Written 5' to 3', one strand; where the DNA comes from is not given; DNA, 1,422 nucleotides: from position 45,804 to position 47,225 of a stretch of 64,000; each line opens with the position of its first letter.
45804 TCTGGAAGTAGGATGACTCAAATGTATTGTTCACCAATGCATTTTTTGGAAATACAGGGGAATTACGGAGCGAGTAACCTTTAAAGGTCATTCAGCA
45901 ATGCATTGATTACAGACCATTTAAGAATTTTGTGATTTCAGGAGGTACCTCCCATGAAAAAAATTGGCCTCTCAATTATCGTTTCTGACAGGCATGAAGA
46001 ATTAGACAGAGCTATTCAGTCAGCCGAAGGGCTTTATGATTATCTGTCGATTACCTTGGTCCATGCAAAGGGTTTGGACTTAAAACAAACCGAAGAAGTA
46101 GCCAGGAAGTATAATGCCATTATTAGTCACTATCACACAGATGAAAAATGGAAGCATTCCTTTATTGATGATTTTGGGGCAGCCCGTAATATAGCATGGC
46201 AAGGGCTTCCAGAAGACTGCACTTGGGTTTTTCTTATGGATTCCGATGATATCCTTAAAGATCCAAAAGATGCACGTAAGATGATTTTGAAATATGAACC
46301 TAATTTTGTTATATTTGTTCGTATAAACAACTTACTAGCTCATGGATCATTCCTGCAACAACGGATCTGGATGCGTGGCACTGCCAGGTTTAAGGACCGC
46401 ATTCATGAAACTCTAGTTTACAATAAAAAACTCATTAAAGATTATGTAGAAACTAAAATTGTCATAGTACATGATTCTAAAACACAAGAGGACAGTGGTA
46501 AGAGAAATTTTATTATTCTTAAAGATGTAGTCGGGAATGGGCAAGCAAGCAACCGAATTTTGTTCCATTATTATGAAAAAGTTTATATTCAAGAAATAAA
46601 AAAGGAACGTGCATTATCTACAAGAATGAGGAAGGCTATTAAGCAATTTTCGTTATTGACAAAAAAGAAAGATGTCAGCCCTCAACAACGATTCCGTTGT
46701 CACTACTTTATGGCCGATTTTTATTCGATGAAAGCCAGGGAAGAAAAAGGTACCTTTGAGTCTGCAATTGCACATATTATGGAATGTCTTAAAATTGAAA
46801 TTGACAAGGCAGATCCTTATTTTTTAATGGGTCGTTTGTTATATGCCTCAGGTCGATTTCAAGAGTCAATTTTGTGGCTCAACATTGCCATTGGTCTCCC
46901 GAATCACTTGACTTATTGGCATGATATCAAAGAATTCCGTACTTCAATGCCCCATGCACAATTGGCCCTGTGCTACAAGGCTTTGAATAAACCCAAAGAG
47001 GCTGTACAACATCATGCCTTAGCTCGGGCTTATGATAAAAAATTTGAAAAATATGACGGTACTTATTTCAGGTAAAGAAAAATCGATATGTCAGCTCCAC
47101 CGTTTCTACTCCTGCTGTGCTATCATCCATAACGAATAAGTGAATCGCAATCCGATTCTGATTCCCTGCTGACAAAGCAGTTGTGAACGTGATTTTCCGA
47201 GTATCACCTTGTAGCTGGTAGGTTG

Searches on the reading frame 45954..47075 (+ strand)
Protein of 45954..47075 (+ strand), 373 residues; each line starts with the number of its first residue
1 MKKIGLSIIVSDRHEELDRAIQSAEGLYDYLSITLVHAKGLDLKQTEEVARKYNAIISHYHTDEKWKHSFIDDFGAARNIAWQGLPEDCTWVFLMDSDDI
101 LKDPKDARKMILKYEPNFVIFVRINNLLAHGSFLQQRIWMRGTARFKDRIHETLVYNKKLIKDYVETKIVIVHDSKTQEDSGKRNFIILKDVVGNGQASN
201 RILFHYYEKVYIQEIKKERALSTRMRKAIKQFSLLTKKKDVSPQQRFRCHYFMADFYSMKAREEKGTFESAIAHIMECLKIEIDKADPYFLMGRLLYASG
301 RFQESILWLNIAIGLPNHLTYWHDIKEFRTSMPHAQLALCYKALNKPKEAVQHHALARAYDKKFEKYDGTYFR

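Call 9: search_protein_families(library=pfam, proteins=[window:45954-47075:+], max_evalue=0.01)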
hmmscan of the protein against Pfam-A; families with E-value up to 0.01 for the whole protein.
window:45954-47075:+ (373 aa): 4 families
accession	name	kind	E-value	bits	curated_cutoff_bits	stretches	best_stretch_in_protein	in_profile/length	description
PF13181.12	TPR_8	-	8.5e-05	22.9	25.7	0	287-313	2-28/34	Tetratricopeptide repeat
PF07719.23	TPR_2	-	0.00011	22.5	27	0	286-310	1-25/34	Tetratricopeptide repeat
PF00515.34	TPR_1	-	0.0013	18.9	27.8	0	335-353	5-23/34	Tetratricopeptide repeat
PF13424.12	TPR_12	-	0.0016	19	30.1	0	333-361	47-75/77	Tetratricopeptide repeat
